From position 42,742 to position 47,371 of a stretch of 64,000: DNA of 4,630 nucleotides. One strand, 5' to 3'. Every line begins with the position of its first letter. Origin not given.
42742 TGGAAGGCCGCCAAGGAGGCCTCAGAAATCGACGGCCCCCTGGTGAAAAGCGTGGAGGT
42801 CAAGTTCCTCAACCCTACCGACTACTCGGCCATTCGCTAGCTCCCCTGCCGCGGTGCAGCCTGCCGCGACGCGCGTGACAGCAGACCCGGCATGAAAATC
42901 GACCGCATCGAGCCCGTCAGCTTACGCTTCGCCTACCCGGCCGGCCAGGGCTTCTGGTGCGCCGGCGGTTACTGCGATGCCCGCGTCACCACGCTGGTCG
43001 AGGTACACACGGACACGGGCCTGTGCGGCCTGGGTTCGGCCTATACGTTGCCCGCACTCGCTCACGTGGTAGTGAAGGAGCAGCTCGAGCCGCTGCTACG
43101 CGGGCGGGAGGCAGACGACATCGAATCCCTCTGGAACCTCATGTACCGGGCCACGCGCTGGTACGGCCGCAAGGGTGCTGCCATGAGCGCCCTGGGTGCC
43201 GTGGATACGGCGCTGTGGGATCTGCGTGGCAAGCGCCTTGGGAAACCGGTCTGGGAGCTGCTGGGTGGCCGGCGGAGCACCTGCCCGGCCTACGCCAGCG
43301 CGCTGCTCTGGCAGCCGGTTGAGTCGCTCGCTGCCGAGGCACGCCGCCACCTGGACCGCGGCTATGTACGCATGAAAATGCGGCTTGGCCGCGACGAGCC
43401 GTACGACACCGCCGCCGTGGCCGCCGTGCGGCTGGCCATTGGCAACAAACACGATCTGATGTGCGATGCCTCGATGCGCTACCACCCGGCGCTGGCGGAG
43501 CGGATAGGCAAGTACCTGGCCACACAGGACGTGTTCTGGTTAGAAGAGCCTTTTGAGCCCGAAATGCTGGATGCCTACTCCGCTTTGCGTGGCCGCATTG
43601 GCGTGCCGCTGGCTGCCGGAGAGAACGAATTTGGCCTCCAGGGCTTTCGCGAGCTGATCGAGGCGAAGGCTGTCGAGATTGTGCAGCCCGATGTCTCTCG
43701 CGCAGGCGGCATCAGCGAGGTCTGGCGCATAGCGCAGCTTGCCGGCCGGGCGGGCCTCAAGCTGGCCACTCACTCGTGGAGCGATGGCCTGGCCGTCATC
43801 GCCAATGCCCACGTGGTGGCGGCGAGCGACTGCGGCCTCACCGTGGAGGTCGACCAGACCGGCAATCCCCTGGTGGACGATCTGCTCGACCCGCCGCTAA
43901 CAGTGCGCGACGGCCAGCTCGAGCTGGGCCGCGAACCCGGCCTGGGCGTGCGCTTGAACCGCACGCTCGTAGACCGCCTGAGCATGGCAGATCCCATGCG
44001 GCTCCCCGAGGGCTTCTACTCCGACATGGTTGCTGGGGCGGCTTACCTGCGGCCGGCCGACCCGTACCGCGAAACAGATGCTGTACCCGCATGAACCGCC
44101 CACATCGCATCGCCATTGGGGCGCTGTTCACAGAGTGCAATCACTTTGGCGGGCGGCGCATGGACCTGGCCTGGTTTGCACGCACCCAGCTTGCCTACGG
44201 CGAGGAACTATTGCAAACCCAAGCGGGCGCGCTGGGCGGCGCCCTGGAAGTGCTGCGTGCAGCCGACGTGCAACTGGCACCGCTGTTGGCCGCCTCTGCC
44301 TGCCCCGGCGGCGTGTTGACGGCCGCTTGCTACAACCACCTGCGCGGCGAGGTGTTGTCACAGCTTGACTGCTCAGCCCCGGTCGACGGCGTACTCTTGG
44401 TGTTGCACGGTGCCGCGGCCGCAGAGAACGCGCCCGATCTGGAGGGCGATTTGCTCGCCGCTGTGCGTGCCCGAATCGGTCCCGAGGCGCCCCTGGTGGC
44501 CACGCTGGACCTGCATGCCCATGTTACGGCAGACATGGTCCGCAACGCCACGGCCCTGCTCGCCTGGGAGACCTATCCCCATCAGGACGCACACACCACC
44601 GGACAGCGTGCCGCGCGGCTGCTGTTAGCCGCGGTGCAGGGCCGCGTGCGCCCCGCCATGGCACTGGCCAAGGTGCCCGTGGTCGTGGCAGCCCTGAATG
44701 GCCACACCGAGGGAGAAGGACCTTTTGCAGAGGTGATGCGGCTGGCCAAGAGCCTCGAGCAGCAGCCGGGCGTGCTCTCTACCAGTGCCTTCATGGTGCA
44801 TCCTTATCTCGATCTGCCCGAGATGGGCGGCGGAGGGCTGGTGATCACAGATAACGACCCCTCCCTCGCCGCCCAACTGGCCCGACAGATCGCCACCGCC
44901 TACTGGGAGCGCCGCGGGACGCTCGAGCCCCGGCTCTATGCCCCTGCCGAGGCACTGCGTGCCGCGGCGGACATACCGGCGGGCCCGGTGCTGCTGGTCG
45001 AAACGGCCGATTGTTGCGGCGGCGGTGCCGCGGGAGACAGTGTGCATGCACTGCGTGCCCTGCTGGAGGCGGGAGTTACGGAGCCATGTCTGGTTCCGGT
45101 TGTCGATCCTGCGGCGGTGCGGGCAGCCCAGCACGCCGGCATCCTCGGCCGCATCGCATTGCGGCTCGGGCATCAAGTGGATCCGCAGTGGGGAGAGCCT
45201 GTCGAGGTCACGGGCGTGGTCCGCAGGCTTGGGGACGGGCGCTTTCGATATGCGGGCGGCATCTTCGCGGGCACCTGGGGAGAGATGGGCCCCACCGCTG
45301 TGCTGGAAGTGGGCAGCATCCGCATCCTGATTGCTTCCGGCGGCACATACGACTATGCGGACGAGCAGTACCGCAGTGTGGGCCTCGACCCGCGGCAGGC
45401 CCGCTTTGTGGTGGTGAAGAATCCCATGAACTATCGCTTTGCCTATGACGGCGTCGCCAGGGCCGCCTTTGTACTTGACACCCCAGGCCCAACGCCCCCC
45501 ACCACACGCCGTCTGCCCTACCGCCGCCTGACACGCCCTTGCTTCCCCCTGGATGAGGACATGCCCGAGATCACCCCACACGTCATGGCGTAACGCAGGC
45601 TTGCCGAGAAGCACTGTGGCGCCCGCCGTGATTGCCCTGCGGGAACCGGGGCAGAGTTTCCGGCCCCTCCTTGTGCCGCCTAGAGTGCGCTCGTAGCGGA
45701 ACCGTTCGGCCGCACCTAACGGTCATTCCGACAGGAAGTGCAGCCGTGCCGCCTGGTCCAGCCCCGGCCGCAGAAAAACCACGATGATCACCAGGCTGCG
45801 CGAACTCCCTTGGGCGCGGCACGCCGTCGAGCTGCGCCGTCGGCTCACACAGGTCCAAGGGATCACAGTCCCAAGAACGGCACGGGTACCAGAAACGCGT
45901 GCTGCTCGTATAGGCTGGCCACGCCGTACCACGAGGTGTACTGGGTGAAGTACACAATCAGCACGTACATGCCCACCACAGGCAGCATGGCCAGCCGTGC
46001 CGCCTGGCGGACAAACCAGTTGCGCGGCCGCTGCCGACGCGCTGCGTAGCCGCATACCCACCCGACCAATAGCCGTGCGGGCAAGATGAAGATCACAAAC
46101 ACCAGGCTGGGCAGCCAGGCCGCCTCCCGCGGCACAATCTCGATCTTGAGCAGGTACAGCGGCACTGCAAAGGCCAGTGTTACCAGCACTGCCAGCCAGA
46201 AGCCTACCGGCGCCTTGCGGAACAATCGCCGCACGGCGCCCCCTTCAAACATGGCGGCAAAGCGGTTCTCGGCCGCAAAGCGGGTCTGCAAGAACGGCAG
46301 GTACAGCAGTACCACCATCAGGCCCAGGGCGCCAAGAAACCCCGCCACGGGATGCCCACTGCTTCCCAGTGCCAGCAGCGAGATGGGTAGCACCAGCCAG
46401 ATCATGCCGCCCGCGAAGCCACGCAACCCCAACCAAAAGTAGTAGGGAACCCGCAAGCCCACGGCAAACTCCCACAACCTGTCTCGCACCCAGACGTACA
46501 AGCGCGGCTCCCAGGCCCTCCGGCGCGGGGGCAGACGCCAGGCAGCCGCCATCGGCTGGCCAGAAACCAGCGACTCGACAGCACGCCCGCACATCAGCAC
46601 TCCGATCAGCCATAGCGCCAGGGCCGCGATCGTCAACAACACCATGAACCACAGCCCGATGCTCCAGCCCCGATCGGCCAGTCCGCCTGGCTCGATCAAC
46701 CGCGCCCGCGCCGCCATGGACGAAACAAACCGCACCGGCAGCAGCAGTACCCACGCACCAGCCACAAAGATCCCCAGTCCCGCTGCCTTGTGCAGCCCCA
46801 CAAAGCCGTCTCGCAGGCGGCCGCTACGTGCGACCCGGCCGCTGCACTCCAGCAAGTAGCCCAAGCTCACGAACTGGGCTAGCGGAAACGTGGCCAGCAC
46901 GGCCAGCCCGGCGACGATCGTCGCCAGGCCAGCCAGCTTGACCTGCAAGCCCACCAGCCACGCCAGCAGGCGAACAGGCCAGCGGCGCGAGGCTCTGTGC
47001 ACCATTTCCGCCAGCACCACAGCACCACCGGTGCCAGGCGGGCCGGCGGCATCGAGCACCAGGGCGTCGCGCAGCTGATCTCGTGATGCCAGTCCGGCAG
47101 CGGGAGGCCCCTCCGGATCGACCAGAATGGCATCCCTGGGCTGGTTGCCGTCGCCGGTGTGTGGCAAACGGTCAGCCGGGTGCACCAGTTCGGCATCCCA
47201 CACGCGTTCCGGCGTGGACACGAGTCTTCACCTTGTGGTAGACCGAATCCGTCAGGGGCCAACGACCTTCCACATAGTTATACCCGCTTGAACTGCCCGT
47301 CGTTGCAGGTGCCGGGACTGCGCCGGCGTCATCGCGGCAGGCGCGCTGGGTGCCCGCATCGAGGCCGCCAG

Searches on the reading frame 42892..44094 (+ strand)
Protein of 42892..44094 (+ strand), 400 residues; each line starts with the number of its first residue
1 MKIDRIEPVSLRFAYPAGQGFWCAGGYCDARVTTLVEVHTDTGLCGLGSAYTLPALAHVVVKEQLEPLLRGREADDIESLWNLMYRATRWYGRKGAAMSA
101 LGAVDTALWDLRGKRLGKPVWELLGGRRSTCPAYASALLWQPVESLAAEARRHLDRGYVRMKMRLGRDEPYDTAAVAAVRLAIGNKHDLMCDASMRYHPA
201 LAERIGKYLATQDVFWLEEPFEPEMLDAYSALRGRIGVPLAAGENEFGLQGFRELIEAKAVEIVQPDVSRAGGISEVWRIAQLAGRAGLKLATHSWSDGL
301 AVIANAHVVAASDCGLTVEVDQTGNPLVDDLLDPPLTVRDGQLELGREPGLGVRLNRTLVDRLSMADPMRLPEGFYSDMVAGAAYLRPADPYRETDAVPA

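Call 50: search_protein_families(library=pfam, proteins=[window:42892-44094:+], max_evalue=0.001)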
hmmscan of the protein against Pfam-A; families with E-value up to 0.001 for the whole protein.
window:42892-44094:+ (400 aa): 2 families
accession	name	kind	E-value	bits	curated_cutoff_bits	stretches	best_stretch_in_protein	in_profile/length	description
PF13378.12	MR_MLE_C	-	2e-55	188.3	29.4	1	146-357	2-217/219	Enolase C-terminal domain-like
PF02746.21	MR_MLE_N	-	1.1e-18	67.9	22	1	34-125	29-117/117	Mandelate racemase / muconate lactonizing enzyme, N-terminal domain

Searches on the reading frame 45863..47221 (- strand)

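Call 50: search_protein_families(library=pfam, proteins=[window:45863-47221:-], max_evalue=0.001)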
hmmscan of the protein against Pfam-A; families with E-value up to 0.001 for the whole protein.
window:45863-47221:- (452 aa): 1 family
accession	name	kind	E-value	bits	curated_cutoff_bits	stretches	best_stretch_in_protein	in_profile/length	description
PF13197.11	DUF4013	-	0.00014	22.2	26.9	1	262-357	44-161/168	Protein of unknown function (DUF4013)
